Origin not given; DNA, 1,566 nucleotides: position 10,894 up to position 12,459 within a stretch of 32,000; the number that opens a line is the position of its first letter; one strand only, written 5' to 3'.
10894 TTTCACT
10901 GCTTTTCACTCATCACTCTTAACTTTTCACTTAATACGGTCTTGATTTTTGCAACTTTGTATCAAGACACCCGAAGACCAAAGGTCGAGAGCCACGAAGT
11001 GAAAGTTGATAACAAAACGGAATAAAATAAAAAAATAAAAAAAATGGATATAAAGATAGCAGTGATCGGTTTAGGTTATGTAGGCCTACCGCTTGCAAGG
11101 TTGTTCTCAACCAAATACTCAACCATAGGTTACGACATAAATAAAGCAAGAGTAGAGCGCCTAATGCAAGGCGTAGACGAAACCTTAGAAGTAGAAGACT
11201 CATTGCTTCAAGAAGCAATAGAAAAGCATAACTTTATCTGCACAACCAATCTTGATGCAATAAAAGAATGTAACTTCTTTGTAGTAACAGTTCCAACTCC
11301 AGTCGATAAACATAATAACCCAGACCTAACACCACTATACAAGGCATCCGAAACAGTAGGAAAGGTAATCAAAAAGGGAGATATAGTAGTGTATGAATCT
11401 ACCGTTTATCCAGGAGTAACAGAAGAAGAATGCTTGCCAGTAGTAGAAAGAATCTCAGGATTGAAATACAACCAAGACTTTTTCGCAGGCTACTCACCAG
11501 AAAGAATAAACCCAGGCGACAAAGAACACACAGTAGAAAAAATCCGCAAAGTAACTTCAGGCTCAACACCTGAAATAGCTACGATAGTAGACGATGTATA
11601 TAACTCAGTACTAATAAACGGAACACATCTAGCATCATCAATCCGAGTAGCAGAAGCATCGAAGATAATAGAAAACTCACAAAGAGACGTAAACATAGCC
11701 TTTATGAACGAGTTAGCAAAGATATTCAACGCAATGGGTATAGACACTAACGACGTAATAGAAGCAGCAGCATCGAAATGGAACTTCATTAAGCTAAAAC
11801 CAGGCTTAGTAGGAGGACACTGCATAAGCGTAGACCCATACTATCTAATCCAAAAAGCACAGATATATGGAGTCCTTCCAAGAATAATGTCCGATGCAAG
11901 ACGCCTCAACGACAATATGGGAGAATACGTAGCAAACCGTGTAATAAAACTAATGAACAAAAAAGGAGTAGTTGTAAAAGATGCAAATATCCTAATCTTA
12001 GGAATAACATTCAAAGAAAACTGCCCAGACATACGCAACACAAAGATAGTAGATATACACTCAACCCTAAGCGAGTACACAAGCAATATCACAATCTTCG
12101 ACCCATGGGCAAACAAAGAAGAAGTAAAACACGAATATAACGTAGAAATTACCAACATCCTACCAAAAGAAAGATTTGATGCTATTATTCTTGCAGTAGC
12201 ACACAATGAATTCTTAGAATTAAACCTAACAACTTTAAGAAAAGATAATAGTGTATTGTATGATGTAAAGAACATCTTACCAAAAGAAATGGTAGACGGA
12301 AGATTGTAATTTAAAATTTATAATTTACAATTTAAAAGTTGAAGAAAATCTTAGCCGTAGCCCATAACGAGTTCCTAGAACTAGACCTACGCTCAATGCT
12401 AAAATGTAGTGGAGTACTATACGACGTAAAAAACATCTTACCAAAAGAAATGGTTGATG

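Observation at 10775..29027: Perfect and near-perfect inverted repeats 18 kb apart bracket the whole second polysaccharide locus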

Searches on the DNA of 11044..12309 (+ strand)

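Call 82: build_rna_model(alignment_id=A3, structure=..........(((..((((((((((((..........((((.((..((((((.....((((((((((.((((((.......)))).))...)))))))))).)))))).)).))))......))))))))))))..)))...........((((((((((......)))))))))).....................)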
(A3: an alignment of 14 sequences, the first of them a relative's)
Model R1 built from alignment A3 (14 sequences, 197 columns); structure: as given.
model positions 187; base pairs 53; branch points 1; effective number of sequences 1.18; information 0.59 bits per position. Calibrated on 0.2 Mb of random sequence (short: E-values are rough).
structure used (alignment columns):
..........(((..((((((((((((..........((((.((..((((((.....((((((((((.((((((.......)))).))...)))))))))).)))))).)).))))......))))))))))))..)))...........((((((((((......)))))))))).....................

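Call 83: search_with_rna_model(model_id=R1, source=window, filters=off, max_evalue=10, show_alignments=4)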
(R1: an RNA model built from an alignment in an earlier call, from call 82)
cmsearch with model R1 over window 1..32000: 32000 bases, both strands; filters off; matches with E-value up to 10: 36.
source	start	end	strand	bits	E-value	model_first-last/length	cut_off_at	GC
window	30317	30505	-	195.9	4e-40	1-187/187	no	0.32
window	28866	28956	-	43.5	1.1e-07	1-187/187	no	0.29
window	29067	29171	-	21.4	0.0057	1-187/187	no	0.33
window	30370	30497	+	20.4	0.0095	9-134/187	no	0.34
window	13662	13789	+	17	0.05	1-187/187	no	0.26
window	27657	27715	-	14.7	0.15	1-187/187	no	0.32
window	30215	30296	-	14.3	0.19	1-187/187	no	0.27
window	28819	28923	+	12.1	0.55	1-187/187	no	0.27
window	10904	11024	+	11.5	0.73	1-187/187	no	0.38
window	17322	17431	-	10.7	1.1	1-187/187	no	0.26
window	50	125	+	9.8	1.7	1-187/187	no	0.22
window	30295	30369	+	9.2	2.3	1-187/187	no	0.21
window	17540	17665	-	9.1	2.4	1-187/187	no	0.36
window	5954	6070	-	8.5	3.2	1-187/187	no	0.3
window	18689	18789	+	8.4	3.3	1-187/187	no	0.3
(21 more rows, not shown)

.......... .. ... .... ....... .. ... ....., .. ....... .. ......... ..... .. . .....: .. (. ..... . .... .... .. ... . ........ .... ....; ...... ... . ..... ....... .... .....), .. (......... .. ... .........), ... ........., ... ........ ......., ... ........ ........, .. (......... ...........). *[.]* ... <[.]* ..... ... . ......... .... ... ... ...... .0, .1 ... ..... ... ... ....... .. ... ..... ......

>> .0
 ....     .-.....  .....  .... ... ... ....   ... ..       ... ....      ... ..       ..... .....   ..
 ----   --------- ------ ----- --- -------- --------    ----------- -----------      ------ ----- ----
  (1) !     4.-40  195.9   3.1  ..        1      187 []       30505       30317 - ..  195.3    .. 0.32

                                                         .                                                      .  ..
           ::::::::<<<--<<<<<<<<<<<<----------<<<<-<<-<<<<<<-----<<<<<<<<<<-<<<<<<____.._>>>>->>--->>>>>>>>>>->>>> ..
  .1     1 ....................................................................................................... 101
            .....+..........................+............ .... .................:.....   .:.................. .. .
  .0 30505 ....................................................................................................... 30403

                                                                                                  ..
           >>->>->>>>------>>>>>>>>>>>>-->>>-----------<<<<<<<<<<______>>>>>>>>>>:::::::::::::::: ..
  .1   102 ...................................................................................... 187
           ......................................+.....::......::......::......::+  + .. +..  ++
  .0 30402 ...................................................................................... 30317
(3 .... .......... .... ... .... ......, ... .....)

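Call 98: search_with_rna_model(model_id=R1, sources=[L003, L004, L005, L006, L007, L008, L009, L010, L013, L016, L020, L023, L030, L047, L053, L055, L072, L075, L077, L081, L082, L084, L088, L089, L091, L095, L096, L097, L098, L099, L100, L101, L104, L106], max_evalue=0.01)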
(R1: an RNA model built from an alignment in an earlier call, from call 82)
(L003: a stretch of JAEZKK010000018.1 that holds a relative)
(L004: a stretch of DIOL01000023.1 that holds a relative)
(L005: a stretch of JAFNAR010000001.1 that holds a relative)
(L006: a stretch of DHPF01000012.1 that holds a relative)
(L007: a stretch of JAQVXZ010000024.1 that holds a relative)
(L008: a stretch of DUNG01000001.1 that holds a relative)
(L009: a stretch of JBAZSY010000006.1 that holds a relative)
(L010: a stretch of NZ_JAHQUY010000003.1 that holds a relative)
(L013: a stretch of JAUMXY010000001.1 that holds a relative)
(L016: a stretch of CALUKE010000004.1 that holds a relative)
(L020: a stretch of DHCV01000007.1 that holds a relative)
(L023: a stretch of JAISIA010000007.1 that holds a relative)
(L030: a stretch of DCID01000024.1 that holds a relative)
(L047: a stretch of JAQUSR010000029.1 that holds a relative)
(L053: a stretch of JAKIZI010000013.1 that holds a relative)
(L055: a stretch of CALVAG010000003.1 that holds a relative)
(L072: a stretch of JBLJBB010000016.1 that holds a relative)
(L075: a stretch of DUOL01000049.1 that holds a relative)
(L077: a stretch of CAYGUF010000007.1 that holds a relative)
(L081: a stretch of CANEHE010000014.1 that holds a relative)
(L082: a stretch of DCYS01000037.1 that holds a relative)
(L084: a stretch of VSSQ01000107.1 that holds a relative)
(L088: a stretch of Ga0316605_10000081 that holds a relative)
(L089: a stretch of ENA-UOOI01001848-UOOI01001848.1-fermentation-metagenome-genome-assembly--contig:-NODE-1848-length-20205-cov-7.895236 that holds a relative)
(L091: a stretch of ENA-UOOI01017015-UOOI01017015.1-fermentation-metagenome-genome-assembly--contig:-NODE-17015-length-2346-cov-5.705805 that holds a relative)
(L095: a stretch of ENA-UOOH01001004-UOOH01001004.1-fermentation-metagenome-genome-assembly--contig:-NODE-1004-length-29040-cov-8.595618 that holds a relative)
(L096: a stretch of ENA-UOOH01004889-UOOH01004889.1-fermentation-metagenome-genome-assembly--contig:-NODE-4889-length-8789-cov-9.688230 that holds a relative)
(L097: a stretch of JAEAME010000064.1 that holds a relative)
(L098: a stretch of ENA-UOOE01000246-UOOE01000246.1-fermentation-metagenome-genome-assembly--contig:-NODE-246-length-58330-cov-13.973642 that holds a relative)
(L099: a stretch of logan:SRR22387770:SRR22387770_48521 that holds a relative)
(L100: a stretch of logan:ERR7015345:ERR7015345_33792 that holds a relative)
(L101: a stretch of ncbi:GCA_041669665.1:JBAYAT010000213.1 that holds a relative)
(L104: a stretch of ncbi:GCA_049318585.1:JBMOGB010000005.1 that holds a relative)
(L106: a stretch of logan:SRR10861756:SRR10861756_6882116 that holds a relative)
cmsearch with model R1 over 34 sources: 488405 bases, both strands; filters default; matches with E-value up to 0.01: 27.
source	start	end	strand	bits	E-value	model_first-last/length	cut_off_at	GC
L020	9549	9735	+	223.3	8.7e-45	1-187/187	no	0.32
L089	140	326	+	219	7.4e-44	1-187/187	no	0.3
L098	1476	1662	-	219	7.4e-44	1-187/187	no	0.3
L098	117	303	-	216.8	2.2e-43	1-187/187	no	0.31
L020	8335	8521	+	215.7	3.7e-43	1-187/187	no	0.3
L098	1854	2040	-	214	8.4e-43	1-187/187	no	0.3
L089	1499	1685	+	213.9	8.7e-43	1-187/187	no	0.3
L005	9607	9793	+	212.6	1.7e-42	1-187/187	no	0.3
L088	7625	7811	+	212.6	1.7e-42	1-187/187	no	0.3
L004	9076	9262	+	210.5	4.7e-42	1-187/187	no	0.28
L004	9799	9983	+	206.6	3.1e-41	1-187/187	no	0.3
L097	3552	3736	-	206.6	3.1e-41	1-187/187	no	0.3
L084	1416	1601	+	201.9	3.3e-40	1-187/187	no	0.35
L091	493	679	-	200.2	7.3e-40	1-187/187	no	0.3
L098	2430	2616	-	200.2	7.3e-40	1-187/187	no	0.3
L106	1339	1527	-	195.9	6e-39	1-187/187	no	0.32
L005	8956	9141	+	194.4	1.2e-38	1-187/187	no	0.32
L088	6974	7159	+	194.4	1.2e-38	1-187/187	no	0.32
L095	11324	11481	-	169.3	2.8e-33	30-187/187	5'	0.32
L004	11313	11496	+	163.2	5.5e-32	1-187/187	no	0.29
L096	1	126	-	148.3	8.2e-29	1-126/187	3'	0.33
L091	1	103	-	112.5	3.6e-21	1-103/187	3'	0.3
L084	1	87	+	65.9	2.9e-11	99-187/187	5'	0.31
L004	13445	13494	+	57.3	2e-09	49-98/187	no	0.32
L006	9848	9950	+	52.9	1.7e-08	1-187/187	no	0.34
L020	8539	8615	+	45.2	7.4e-07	1-187/187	no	0.26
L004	13665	13814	+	38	2.5e-05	1-187/187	no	0.2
